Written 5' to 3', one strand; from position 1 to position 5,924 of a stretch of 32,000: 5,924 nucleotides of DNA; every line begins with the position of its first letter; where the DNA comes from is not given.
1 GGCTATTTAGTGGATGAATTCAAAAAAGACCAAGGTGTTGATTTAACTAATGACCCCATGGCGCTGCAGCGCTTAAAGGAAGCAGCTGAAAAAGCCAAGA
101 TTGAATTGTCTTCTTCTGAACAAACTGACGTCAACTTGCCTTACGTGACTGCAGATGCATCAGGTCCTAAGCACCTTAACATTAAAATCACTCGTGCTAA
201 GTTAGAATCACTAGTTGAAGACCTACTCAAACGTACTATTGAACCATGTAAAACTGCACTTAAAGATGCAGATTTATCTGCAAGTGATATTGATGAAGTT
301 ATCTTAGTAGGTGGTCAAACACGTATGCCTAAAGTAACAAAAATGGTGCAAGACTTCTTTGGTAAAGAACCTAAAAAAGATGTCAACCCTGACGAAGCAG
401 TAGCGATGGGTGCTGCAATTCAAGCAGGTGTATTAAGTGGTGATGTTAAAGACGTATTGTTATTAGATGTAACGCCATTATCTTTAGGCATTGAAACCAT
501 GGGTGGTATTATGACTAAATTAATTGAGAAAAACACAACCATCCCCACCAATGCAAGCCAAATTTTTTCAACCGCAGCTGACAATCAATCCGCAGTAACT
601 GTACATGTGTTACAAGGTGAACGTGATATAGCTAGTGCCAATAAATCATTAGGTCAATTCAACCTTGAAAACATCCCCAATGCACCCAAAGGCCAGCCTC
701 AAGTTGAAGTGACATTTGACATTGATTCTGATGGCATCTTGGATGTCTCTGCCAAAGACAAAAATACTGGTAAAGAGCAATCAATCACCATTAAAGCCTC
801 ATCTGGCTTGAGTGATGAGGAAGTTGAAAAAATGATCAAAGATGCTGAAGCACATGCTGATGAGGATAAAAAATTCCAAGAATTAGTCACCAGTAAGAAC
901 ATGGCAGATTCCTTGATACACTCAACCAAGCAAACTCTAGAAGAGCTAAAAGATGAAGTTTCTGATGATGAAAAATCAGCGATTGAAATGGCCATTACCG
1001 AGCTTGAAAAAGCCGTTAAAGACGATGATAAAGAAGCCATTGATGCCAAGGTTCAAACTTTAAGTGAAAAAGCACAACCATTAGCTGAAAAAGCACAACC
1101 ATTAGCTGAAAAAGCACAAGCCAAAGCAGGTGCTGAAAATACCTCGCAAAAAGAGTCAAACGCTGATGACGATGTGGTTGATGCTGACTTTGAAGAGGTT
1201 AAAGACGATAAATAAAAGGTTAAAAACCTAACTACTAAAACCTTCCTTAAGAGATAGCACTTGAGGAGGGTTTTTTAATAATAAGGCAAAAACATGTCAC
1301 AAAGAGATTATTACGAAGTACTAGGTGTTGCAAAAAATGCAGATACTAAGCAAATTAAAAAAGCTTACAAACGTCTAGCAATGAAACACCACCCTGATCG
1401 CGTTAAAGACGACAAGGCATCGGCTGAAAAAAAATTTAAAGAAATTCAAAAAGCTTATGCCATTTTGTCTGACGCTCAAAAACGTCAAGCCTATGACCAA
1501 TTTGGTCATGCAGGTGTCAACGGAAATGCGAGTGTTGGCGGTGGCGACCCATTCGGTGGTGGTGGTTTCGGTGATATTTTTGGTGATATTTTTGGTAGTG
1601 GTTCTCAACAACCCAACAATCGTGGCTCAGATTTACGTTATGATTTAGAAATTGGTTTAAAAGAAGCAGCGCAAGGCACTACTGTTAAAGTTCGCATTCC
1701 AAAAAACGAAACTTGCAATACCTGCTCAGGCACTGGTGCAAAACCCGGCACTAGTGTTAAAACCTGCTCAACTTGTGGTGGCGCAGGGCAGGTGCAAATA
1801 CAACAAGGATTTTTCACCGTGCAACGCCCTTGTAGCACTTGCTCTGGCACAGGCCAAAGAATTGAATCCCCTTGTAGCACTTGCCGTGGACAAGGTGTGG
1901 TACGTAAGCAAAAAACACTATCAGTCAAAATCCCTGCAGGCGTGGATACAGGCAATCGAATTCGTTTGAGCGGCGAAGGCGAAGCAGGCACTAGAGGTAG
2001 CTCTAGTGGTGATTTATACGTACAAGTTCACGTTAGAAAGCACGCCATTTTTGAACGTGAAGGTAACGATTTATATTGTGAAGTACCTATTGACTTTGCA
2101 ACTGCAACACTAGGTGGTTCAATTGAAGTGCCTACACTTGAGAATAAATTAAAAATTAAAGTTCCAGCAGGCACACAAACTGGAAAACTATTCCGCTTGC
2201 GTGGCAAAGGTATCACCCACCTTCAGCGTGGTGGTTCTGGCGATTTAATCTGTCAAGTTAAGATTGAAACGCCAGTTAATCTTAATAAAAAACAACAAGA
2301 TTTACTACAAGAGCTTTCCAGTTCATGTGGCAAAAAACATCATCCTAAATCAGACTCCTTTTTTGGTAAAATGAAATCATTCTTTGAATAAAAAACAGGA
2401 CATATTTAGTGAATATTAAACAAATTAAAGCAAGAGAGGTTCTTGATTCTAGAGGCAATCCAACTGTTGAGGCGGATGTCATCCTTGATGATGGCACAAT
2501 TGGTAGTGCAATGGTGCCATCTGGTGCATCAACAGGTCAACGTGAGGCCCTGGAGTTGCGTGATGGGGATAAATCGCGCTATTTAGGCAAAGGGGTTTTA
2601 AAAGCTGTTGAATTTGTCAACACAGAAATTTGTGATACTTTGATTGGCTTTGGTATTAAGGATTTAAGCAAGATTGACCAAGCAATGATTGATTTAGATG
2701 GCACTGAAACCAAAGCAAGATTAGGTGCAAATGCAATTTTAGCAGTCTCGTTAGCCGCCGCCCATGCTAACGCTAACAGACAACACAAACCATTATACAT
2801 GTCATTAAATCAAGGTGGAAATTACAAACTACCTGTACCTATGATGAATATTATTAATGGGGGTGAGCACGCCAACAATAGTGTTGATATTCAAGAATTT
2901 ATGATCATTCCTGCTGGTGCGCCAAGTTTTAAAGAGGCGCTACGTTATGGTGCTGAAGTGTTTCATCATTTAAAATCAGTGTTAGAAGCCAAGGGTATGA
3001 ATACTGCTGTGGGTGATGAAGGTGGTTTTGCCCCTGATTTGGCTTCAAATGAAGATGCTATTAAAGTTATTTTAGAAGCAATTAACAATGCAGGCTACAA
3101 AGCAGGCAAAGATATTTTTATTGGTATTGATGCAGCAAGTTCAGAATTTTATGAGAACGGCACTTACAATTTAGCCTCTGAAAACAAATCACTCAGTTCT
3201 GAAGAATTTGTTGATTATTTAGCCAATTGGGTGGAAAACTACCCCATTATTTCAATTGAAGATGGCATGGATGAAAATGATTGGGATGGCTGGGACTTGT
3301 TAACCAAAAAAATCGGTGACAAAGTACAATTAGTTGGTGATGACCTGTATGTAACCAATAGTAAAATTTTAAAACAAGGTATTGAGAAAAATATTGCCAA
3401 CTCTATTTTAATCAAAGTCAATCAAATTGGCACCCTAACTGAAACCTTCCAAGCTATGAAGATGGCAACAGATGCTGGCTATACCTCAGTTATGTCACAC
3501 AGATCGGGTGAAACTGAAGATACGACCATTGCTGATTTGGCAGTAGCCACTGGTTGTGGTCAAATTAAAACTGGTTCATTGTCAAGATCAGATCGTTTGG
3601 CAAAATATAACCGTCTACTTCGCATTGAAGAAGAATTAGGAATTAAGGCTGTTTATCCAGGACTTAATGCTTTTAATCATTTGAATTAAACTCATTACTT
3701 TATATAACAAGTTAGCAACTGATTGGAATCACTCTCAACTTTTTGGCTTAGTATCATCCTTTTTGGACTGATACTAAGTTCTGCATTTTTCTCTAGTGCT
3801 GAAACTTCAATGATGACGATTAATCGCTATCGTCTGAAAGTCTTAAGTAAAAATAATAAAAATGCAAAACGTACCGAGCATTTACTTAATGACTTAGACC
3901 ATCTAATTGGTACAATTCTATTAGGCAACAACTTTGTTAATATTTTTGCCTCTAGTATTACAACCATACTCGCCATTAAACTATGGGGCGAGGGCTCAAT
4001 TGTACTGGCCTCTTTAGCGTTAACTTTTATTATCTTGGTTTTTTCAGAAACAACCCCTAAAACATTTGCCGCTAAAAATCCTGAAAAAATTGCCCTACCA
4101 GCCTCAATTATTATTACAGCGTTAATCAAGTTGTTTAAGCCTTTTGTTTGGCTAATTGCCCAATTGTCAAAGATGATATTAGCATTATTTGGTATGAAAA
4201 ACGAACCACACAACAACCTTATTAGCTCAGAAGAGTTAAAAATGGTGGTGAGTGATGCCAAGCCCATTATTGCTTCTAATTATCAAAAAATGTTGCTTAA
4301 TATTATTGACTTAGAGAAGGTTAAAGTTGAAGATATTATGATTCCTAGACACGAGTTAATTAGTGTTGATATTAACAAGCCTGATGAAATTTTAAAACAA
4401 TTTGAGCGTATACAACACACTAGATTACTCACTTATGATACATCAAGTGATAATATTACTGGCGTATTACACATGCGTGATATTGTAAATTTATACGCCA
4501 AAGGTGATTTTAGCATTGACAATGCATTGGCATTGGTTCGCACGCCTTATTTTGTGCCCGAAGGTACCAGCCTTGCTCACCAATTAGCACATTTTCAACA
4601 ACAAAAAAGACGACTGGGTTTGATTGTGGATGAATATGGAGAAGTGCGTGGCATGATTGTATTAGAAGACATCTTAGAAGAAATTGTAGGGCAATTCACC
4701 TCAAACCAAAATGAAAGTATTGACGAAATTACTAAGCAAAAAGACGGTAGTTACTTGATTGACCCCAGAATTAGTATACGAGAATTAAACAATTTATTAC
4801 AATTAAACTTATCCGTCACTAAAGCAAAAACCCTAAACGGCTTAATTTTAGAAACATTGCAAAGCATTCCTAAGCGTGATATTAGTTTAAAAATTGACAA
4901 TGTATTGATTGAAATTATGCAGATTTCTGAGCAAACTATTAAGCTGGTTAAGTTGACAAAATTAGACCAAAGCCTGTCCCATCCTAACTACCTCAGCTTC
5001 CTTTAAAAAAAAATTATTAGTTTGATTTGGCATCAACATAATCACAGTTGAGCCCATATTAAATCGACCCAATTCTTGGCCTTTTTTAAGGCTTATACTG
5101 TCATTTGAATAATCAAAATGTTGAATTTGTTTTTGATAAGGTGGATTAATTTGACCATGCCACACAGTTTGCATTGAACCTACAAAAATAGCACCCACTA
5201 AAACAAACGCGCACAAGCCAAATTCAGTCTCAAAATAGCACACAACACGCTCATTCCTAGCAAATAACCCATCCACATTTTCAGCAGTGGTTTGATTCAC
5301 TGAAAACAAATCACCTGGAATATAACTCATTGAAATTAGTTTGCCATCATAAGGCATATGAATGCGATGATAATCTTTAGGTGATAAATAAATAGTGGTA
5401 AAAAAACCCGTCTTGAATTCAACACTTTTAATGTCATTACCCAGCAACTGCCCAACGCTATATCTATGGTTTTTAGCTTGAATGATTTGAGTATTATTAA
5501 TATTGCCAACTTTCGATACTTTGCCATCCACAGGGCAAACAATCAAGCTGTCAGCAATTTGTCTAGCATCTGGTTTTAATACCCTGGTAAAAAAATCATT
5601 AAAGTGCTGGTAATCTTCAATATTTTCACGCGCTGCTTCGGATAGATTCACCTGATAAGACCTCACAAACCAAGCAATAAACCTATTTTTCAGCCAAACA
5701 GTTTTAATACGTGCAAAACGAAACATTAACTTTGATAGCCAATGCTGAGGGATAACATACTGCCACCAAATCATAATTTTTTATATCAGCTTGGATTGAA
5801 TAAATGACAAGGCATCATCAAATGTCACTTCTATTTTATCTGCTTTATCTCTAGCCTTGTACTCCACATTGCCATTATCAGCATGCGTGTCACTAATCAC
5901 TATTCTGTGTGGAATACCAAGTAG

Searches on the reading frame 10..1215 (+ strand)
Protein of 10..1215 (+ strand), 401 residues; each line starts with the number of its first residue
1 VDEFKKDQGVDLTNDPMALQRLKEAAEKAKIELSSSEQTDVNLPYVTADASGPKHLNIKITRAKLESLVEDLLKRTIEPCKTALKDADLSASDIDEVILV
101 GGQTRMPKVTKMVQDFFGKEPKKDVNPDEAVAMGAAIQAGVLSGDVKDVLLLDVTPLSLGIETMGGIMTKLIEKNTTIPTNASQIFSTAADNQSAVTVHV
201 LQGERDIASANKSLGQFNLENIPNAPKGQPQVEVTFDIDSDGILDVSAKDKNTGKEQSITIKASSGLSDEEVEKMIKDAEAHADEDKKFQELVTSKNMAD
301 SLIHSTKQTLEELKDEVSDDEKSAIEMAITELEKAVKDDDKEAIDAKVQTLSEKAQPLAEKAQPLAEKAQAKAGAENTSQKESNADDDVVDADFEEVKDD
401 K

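Call 31: search_protein_families(library=pfam, proteins=[window:10-1215:+], max_evalue=0.00001)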
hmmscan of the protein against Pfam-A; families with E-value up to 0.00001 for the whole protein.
window:10-1215:+ (401 aa): 1 family
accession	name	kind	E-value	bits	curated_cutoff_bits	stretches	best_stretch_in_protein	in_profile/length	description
PF00012.26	HSP70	-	1.9e-143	479.3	20.6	1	2-362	236-597/599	Hsp70 protein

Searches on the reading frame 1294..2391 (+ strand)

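Call 31: search_protein_families(library=pfam, proteins=[window:1294-2391:+], max_evalue=0.00001)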
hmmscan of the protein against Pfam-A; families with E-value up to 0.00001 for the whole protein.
window:1294-2391:+ (365 aa): 3 families
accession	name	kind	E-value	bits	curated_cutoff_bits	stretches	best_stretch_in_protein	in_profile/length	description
PF01556.23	DnaJ_C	-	1.9e-54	184.2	26.6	1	114-327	1-152/152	DnaJ C terminal domain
PF00226.36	DnaJ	-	4.7e-26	91.1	27.8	1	5-68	1-63/63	DnaJ domain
PF00684.25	DnaJ_CXXCXGXG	-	1.6e-15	57.5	32.7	1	141-201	1-65/65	DnaJ central domain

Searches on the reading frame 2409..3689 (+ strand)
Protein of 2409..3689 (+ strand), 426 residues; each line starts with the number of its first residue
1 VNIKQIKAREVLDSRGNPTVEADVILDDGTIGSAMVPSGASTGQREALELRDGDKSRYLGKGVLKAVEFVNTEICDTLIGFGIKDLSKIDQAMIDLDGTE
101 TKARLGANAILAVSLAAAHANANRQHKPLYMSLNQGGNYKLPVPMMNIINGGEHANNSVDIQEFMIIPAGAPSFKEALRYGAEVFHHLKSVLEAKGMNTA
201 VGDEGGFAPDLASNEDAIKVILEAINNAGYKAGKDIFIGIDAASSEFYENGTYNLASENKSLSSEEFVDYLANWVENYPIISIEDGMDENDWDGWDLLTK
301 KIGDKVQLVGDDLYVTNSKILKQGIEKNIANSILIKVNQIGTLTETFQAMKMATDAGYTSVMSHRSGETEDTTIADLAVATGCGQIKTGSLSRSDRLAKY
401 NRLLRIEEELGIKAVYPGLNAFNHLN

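Call 31: search_protein_families(library=pfam, proteins=[window:2409-3689:+], max_evalue=0.00001)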
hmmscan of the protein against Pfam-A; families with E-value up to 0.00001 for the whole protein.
window:2409-3689:+ (426 aa): 2 families
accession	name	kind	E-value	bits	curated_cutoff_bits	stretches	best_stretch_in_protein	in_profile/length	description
PF00113.28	Enolase_C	-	6.6e-137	456.1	21.5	1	139-422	2-293/296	Enolase, C-terminal TIM barrel domain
PF03952.21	Enolase_N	-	9.4e-56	188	35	1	3-132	1-130/131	Enolase, N-terminal domain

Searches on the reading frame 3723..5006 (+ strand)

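Call 31: search_protein_families(library=pfam, proteins=[window:3723-5006:+], max_evalue=0.00001)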
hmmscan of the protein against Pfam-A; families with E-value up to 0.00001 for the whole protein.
window:3723-5006:+ (427 aa): 3 families
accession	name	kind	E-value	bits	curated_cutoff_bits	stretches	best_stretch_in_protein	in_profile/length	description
PF01595.25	CNNM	-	1.6e-45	155.4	28.4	1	11-179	1-171/181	Cyclin M transmembrane N-terminal domain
PF03471.22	CorC_HlyC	-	2.2e-16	60.1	27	1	338-414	2-80/81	Transporter associated domain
PF00571.33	CBS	-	1e-10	42.2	24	1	273-322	7-56/57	CBS domain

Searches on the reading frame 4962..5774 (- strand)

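Call 31: search_protein_families(library=pfam, proteins=[window:4962-5774:-], max_evalue=0.00001)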
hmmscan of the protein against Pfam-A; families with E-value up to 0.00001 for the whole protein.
window:4962-5774:- (270 aa): 1 family
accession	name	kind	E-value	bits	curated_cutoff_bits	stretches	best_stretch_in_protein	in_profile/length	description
PF02666.20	PS_Dcarbxylase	-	1.6e-64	217.6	22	1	58-269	1-196/198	Phosphatidylserine decarboxylase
